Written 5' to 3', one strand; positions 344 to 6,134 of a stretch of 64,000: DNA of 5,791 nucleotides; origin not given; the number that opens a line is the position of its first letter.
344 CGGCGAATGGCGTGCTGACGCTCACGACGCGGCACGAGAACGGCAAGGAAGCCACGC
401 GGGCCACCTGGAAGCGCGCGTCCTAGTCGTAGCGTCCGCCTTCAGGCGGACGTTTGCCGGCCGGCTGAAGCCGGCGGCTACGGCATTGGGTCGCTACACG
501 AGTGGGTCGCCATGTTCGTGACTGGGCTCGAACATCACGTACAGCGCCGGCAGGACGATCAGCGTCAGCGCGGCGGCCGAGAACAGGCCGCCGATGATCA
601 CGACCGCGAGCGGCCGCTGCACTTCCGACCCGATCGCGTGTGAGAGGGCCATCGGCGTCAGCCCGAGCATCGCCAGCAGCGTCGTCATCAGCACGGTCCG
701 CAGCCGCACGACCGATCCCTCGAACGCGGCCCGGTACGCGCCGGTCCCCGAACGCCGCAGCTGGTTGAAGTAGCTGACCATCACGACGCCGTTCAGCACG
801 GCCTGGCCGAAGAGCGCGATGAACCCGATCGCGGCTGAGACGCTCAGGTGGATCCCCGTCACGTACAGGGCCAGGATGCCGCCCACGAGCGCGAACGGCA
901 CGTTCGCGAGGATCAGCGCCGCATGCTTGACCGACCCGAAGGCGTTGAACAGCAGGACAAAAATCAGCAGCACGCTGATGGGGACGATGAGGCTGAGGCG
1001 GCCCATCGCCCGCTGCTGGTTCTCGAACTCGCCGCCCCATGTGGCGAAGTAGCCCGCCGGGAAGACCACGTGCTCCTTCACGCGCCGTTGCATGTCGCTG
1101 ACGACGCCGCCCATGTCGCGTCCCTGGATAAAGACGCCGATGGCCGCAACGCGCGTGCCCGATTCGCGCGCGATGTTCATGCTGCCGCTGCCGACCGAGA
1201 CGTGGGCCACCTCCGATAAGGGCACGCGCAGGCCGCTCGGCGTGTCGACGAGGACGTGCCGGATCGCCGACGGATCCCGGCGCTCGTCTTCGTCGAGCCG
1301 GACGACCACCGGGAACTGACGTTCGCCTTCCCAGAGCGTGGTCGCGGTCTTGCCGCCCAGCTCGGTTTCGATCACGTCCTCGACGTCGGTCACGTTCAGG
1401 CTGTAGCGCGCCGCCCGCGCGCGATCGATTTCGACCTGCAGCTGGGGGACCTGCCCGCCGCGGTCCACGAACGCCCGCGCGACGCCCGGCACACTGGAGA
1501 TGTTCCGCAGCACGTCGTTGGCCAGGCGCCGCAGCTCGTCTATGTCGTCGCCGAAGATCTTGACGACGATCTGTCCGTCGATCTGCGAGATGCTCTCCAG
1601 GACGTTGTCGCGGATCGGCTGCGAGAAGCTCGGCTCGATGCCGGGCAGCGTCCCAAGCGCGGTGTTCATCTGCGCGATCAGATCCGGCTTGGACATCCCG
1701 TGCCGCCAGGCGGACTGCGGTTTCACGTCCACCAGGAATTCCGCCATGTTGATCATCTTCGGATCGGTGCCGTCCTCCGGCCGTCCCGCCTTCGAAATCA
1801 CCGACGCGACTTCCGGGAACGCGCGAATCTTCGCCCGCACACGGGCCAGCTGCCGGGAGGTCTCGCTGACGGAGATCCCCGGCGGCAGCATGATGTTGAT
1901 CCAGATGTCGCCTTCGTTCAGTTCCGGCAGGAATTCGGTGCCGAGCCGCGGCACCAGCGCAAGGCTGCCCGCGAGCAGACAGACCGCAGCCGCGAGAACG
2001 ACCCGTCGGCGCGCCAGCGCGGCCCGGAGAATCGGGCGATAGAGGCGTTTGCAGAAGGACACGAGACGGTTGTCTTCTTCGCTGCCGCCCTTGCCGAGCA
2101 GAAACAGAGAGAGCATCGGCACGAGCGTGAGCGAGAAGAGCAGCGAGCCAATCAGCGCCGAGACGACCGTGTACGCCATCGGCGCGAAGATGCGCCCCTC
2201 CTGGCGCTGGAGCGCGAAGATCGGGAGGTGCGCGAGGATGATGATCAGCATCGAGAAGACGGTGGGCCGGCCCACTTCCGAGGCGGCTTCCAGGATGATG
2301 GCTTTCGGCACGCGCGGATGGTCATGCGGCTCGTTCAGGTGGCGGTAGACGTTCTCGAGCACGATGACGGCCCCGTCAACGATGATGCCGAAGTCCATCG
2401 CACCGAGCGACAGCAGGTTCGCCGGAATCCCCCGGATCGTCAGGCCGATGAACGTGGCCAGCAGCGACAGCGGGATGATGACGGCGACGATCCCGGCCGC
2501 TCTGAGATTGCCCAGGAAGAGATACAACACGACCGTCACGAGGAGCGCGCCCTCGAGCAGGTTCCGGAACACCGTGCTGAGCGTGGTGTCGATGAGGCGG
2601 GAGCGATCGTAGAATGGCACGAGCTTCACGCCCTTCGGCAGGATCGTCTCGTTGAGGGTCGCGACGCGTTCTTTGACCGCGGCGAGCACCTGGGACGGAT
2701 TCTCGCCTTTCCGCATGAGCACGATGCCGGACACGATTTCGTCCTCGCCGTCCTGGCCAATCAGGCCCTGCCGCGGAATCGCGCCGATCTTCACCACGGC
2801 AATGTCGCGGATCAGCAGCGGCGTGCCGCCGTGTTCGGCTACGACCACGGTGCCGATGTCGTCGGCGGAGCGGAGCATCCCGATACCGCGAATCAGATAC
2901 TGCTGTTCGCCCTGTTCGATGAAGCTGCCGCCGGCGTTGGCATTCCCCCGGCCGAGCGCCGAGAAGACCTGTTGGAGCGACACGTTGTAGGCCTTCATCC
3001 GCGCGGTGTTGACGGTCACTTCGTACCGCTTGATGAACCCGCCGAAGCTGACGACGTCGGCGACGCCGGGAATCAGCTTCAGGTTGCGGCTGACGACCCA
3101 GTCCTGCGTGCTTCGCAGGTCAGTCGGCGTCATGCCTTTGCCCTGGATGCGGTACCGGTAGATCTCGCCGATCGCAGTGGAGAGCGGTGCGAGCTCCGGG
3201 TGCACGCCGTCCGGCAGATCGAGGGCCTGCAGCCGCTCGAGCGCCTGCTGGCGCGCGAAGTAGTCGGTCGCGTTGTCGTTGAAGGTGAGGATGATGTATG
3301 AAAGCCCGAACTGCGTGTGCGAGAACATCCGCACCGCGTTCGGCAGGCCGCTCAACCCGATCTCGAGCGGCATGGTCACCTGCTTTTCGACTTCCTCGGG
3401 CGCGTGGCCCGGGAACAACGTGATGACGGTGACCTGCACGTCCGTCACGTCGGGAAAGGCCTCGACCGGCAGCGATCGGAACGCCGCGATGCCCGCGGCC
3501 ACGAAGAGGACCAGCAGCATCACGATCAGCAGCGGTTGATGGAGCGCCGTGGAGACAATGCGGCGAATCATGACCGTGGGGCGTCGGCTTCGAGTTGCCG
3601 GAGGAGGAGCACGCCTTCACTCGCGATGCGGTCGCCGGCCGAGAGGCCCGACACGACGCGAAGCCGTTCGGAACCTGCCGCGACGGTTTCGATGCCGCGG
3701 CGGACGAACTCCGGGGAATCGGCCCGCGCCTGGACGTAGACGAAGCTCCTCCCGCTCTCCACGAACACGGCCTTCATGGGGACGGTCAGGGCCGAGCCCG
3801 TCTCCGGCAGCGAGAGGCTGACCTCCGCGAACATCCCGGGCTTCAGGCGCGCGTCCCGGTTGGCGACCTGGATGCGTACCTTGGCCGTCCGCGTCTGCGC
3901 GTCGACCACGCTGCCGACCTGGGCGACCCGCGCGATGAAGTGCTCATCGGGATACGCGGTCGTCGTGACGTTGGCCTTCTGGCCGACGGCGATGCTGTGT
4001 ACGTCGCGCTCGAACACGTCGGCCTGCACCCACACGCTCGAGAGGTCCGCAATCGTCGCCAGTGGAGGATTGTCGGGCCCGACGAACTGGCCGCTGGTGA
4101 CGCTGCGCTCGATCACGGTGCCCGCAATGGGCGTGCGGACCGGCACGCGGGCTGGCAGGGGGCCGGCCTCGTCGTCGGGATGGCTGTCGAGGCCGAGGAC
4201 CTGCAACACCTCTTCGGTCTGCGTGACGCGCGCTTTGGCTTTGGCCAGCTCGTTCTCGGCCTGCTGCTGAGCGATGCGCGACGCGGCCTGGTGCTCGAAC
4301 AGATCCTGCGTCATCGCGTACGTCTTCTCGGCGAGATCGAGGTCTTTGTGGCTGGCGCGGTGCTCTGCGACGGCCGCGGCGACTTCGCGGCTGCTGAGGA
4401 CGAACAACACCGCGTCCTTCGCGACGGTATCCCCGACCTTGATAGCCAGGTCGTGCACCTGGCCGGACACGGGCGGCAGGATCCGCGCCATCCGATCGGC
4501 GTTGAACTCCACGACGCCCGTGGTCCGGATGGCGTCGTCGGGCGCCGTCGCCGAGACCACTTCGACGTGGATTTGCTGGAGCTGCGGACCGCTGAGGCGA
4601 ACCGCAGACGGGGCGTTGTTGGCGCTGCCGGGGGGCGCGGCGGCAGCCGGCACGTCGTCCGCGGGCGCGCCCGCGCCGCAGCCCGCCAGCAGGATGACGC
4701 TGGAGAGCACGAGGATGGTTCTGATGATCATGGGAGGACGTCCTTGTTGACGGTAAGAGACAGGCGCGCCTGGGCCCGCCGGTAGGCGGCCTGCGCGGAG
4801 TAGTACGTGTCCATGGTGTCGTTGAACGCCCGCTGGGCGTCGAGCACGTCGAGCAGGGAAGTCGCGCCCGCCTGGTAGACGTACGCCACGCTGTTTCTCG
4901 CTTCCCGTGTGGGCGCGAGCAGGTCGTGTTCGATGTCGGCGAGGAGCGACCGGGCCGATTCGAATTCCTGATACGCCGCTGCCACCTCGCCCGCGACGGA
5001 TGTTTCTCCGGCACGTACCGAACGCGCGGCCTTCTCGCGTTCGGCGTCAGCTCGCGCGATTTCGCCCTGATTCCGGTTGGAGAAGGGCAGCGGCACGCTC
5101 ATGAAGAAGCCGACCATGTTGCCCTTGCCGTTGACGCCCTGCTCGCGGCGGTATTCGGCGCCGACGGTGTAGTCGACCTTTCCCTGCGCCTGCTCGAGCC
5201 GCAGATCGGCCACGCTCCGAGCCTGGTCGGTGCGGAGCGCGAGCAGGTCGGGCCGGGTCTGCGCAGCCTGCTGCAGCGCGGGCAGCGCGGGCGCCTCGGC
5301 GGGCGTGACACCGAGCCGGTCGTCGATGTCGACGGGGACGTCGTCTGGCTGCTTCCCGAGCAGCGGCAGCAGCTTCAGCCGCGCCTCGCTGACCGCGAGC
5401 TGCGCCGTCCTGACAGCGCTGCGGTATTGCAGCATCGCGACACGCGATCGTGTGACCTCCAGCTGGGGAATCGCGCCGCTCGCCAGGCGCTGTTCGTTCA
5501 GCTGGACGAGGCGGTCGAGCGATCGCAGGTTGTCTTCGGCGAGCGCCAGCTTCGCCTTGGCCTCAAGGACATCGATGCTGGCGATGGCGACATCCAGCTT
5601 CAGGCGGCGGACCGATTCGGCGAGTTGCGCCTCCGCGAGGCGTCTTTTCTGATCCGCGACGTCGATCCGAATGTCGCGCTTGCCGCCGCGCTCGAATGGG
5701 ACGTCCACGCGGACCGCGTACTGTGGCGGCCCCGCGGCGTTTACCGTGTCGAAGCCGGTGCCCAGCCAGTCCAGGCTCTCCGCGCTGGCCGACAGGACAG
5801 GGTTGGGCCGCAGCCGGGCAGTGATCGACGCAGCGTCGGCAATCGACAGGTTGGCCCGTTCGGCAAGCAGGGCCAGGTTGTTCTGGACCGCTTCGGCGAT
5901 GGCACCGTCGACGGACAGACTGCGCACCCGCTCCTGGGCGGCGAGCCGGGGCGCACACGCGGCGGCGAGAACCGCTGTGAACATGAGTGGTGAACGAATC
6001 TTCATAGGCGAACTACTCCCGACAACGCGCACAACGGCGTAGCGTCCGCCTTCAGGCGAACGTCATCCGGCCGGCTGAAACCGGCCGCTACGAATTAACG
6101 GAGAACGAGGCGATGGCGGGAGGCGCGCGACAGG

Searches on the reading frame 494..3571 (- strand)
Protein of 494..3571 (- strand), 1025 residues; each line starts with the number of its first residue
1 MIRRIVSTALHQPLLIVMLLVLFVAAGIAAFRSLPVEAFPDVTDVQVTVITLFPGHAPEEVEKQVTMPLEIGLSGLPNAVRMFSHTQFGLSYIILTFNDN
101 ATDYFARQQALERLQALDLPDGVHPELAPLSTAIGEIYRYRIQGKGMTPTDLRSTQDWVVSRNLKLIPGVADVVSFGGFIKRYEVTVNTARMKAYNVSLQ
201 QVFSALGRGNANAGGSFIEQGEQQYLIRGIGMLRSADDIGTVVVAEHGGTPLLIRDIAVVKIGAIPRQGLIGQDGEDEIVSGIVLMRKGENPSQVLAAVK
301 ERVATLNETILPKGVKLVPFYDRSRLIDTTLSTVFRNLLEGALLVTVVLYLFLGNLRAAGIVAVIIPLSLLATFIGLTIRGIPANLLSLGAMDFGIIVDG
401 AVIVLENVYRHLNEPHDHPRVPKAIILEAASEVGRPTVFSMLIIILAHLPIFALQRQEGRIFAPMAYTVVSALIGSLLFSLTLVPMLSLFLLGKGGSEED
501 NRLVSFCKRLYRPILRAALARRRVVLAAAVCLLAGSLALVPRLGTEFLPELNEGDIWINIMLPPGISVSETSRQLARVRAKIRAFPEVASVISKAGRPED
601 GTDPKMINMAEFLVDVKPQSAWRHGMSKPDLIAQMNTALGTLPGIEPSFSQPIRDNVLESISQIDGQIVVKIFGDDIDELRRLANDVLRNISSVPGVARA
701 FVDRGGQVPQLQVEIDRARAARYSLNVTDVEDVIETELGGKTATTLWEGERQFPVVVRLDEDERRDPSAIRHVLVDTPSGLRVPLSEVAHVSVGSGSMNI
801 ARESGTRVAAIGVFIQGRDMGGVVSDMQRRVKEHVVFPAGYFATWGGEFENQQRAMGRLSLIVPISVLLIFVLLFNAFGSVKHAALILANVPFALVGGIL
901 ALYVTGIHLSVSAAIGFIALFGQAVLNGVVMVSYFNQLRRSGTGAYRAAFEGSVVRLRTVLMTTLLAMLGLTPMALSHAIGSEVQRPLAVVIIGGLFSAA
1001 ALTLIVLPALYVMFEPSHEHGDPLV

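Call 24: search_protein_families(library=pfam, proteins=[window:494-3571:-], max_evalue=0.00001)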
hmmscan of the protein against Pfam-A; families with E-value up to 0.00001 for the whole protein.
window:494-3571:- (1025 aa): 1 family
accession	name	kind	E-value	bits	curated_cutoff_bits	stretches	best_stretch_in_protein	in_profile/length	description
PF00873.25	ACR_tran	-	1.8e-279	930.2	28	1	5-1014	1-1020/1021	AcrB/AcrD/AcrF family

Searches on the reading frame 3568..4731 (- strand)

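Call 24: search_protein_families(library=pfam, proteins=[window:3568-4731:-], max_evalue=0.00001)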
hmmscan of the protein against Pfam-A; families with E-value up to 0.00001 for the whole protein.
window:3568-4731:- (387 aa): 2 families
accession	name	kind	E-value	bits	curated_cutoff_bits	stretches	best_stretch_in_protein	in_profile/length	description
PF16576.10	HlyD_D23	-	3.6e-50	170.7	30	1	66-302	4-214/214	Barrel-sandwich domain of CusB or HlyD membrane-fusion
PF13437.12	HlyD_3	-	3.7e-20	73.1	22.2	1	198-299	2-106/106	HlyD family secretion protein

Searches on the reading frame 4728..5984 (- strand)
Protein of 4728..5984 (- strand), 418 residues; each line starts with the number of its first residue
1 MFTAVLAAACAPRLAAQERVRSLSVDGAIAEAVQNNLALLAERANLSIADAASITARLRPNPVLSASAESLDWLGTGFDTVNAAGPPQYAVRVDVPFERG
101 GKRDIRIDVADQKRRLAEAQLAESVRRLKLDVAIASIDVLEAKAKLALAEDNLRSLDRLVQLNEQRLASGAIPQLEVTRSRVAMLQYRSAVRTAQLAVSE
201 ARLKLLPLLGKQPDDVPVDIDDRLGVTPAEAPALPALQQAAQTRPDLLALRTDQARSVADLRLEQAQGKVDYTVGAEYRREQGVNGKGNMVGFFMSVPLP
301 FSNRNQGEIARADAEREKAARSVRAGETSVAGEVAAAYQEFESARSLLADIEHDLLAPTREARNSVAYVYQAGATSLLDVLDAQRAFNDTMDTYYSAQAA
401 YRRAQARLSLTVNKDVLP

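Call 24: search_protein_families(library=pfam, proteins=[window:4728-5984:-], max_evalue=0.00001)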
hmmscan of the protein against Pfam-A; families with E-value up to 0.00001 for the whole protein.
window:4728-5984:- (418 aa): 1 family
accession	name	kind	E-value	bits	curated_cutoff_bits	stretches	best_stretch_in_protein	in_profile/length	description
PF02321.23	OEP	-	1.7e-44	152.3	22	2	27-210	3-187/187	Outer membrane efflux protein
